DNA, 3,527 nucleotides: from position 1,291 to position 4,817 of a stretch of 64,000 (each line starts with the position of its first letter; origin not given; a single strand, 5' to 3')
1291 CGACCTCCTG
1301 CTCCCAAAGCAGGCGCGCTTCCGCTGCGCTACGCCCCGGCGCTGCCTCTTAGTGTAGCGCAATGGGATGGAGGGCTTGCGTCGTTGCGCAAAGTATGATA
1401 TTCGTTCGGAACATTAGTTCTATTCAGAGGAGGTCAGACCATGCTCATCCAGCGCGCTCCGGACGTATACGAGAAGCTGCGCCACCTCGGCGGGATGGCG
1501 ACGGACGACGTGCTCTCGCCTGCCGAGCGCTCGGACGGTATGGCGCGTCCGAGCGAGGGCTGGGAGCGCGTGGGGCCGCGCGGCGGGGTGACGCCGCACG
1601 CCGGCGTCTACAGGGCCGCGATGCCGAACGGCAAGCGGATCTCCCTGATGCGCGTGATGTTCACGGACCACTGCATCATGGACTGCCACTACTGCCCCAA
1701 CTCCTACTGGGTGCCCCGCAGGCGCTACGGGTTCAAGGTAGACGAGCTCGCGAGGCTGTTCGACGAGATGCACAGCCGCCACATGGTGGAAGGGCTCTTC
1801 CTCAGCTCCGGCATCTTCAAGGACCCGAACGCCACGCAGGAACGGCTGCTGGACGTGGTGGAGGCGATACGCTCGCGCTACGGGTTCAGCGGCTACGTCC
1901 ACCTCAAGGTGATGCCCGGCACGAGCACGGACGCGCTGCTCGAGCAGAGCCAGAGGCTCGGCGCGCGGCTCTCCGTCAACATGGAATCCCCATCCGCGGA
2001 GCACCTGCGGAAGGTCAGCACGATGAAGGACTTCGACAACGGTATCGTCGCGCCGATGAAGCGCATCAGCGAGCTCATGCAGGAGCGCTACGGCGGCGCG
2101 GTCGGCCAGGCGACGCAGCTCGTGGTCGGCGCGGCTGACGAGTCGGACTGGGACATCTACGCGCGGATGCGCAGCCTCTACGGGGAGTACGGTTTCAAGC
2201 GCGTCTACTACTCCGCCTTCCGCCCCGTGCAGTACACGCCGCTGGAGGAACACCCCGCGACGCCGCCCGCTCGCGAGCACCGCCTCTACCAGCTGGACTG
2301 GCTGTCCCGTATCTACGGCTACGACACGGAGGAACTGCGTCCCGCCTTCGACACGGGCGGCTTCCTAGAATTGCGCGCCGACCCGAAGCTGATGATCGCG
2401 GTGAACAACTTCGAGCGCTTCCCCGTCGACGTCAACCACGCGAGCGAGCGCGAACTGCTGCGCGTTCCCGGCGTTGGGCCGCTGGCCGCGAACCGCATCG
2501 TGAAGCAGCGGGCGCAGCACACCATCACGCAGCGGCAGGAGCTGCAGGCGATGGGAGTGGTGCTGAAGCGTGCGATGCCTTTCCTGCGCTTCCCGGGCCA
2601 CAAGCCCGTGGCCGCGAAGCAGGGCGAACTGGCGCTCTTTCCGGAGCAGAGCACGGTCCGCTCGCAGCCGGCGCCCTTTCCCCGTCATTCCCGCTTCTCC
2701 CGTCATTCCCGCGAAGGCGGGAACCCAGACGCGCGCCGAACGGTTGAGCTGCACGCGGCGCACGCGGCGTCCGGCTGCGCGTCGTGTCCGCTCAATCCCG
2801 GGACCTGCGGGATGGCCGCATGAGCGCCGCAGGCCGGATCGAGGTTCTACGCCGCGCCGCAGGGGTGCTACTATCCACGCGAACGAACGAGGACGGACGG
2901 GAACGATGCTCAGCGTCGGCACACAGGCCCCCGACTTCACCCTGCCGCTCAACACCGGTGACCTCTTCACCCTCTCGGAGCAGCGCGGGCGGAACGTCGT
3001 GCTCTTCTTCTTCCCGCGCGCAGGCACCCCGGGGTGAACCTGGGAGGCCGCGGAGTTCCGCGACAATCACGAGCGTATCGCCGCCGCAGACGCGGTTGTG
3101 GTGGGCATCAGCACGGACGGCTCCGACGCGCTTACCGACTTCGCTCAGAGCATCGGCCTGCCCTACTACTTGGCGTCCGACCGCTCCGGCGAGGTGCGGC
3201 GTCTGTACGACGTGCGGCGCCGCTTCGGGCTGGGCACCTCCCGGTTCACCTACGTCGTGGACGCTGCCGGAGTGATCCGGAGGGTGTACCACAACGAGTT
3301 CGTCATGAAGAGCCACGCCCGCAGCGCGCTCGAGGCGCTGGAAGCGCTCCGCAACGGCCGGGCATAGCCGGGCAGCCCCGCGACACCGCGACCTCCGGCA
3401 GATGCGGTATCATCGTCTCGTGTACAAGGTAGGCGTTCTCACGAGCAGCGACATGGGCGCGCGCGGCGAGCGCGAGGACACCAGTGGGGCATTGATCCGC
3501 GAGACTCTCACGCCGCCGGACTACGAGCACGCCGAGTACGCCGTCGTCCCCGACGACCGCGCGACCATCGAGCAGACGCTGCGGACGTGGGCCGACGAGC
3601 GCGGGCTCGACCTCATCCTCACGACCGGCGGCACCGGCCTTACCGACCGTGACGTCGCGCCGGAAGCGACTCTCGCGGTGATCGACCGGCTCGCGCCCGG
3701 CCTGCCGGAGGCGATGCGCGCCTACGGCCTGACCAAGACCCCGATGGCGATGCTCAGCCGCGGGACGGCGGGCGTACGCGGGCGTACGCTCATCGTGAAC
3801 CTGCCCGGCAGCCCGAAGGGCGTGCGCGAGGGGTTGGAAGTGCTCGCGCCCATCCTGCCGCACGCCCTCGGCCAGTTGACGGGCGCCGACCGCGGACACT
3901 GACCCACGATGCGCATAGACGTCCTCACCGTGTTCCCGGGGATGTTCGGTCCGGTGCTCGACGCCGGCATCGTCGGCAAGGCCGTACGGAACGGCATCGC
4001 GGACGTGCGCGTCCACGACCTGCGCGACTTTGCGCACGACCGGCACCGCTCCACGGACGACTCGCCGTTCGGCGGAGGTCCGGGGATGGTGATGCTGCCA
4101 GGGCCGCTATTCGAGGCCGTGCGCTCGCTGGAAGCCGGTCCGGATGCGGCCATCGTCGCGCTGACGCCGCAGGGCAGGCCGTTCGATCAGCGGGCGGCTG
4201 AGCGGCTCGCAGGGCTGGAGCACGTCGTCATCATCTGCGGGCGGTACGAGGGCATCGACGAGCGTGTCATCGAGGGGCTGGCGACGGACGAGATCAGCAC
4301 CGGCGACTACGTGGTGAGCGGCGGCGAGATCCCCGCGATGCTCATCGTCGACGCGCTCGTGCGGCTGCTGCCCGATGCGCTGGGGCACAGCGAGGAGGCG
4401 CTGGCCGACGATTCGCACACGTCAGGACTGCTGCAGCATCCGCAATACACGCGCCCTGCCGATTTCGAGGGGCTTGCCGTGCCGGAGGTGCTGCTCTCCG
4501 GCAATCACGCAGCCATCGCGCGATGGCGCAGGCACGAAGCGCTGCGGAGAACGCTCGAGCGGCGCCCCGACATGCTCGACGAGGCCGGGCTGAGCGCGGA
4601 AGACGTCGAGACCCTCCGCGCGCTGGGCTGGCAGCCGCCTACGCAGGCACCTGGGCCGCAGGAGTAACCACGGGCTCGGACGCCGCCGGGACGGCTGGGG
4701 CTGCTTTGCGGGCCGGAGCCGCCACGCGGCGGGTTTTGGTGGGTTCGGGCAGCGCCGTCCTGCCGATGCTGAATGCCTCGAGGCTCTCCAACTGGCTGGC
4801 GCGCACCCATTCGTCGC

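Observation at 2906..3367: In-frame TGA at the peroxidatic cysteine of a Bcp/PrxQ peroxiredoxin: probable selenoprotein that is split in the ORF track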

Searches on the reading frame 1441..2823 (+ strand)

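Call 23: search_protein_families(library=pfam, proteins=[window:1441-2823:+], max_evalue=0.00001)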
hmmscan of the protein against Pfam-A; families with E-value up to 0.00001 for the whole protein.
window:1441-2823:+ (460 aa): 2 families
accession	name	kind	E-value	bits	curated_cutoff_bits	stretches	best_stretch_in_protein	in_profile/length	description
PF12836.13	HHH_3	-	2e-08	34.7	27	1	329-370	6-48/65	Helix-hairpin-helix motif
PF04055.27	Radical_SAM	-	2.8e-08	34.6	29.5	1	73-198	2-126/166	Radical SAM superfamily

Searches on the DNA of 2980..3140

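Call 36: search_rna_families(source=window, start=2980, end=3140, threshold=evalue, max_evalue=10, show_alignments=3)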
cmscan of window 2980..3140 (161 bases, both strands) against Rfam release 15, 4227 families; matches with E-value up to 10: 5.
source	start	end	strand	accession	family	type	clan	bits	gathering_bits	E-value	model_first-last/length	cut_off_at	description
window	3077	3109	-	RF01533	TB10Cs4H3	Gene; snRNA; snoRNA; HACA-box;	-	14.4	45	1.8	1-67/67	no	Trypanosomatid snoRNA TB10Cs4H3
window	2996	3065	+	RF01680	P5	Gene; sRNA;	-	12.7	60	4.9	1-71/71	no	Pseudomonas sRNA P5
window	3022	3133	-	RF02138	HOXA11-AS1_2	Gene; lncRNA;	-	12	50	5.9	75-187/187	no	HOXA11 antisense RNA 1 conserved region 2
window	3010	3043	+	RF02137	HOXA11-AS1_1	Gene; lncRNA;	-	10.6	50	7.9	63-96/96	no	HOXA11 antisense RNA 1 conserved region 1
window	3058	3113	-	RF01516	v-snoRNA-1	Gene; snRNA; snoRNA; CD-box;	-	10.1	75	8.5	1-65/65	no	Human herpesvirus 1 small nucleolar RNA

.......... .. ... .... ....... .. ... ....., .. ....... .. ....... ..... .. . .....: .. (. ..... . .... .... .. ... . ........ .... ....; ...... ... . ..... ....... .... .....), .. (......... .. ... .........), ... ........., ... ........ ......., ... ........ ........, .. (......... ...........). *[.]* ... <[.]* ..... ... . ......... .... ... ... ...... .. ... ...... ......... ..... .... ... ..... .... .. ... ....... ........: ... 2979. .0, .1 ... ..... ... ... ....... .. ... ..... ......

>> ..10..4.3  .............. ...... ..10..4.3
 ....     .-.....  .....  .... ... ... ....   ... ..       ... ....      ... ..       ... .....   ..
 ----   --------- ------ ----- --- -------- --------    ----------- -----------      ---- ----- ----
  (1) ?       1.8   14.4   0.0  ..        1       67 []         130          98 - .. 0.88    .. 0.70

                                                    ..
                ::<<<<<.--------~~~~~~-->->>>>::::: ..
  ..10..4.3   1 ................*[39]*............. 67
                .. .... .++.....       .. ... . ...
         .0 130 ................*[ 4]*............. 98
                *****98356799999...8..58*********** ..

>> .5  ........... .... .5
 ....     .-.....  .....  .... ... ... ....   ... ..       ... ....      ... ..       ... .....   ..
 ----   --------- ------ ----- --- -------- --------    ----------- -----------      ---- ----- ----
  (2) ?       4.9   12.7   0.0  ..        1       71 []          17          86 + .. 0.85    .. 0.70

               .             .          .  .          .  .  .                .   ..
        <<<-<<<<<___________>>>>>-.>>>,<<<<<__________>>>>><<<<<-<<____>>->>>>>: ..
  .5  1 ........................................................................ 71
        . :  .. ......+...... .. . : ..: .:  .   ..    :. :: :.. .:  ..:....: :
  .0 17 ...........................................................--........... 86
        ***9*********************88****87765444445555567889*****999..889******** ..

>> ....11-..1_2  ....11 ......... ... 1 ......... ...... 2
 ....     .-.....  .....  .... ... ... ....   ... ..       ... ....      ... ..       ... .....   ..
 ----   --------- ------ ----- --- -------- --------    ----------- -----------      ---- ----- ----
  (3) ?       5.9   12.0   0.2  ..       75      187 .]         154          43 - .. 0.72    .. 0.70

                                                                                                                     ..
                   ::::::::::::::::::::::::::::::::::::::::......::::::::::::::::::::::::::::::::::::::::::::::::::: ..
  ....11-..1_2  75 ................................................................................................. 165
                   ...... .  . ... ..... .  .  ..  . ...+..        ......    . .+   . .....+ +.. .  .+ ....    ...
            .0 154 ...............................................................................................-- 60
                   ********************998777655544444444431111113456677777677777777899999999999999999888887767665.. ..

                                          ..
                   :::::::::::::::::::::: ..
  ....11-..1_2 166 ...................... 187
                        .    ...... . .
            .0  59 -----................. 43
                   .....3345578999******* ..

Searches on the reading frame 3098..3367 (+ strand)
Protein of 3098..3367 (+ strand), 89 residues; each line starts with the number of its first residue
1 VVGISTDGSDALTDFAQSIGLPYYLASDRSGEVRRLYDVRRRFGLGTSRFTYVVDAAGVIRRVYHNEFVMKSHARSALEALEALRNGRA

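Call 51: find_encoding_contigs(protein=window:3098-3367:+, flank=500, max_places=4)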
Protein window:3098-3367:+ (89 aa): 8 contigs read that carry it; 3 places shown.
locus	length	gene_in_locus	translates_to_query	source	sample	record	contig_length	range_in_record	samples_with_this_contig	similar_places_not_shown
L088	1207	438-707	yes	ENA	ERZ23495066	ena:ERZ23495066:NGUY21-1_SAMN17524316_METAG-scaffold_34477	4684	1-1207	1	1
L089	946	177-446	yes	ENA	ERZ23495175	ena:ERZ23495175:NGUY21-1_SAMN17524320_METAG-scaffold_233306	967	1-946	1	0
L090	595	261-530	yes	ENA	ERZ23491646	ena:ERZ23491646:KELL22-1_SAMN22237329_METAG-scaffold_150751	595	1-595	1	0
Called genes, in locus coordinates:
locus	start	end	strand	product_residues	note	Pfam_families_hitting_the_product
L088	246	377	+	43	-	PF08534:Redoxin, PF00578:AhpC-TSA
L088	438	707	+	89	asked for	PF00578:AhpC-TSA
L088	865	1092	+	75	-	-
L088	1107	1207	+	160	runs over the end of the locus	PF00994:MoCF_biosynth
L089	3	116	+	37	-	?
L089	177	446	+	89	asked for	PF00578:AhpC-TSA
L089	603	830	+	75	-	-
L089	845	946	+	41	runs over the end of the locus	?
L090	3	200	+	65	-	?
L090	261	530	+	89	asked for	PF00578:AhpC-TSA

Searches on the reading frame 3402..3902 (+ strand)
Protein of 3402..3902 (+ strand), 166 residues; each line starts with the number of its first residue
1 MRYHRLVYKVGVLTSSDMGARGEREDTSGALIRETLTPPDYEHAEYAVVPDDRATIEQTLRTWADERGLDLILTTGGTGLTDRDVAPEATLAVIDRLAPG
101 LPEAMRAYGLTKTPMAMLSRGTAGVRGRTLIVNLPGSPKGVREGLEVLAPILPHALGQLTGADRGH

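Call 23: search_protein_families(library=pfam, proteins=[window:3402-3902:+], max_evalue=0.00001)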
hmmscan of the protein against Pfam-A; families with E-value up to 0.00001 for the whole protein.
window:3402-3902:+ (166 aa): 1 family
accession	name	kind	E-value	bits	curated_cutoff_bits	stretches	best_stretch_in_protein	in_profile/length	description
PF00994.29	MoCF_biosynth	-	2.3e-32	112.1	26.6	1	11-154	1-144/144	Probable molybdopterin binding domain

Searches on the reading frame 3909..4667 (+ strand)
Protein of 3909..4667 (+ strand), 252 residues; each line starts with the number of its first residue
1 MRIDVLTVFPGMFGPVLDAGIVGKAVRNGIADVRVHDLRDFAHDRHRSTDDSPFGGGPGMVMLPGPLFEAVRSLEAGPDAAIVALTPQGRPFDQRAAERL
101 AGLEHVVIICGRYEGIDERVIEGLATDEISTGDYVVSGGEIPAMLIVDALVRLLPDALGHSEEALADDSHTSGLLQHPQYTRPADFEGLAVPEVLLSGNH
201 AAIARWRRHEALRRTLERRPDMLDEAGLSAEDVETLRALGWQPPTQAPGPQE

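Call 23: search_protein_families(library=pfam, proteins=[window:3909-4667:+], max_evalue=0.00001)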
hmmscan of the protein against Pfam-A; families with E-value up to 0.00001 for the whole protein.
window:3909-4667:+ (252 aa): 1 family
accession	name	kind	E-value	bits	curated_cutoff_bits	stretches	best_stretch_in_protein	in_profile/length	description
PF01746.26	tRNA_m1G_MT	-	2.1e-57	194.5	27.3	1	23-220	2-195/195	tRNA (Guanine-1)-methyltransferase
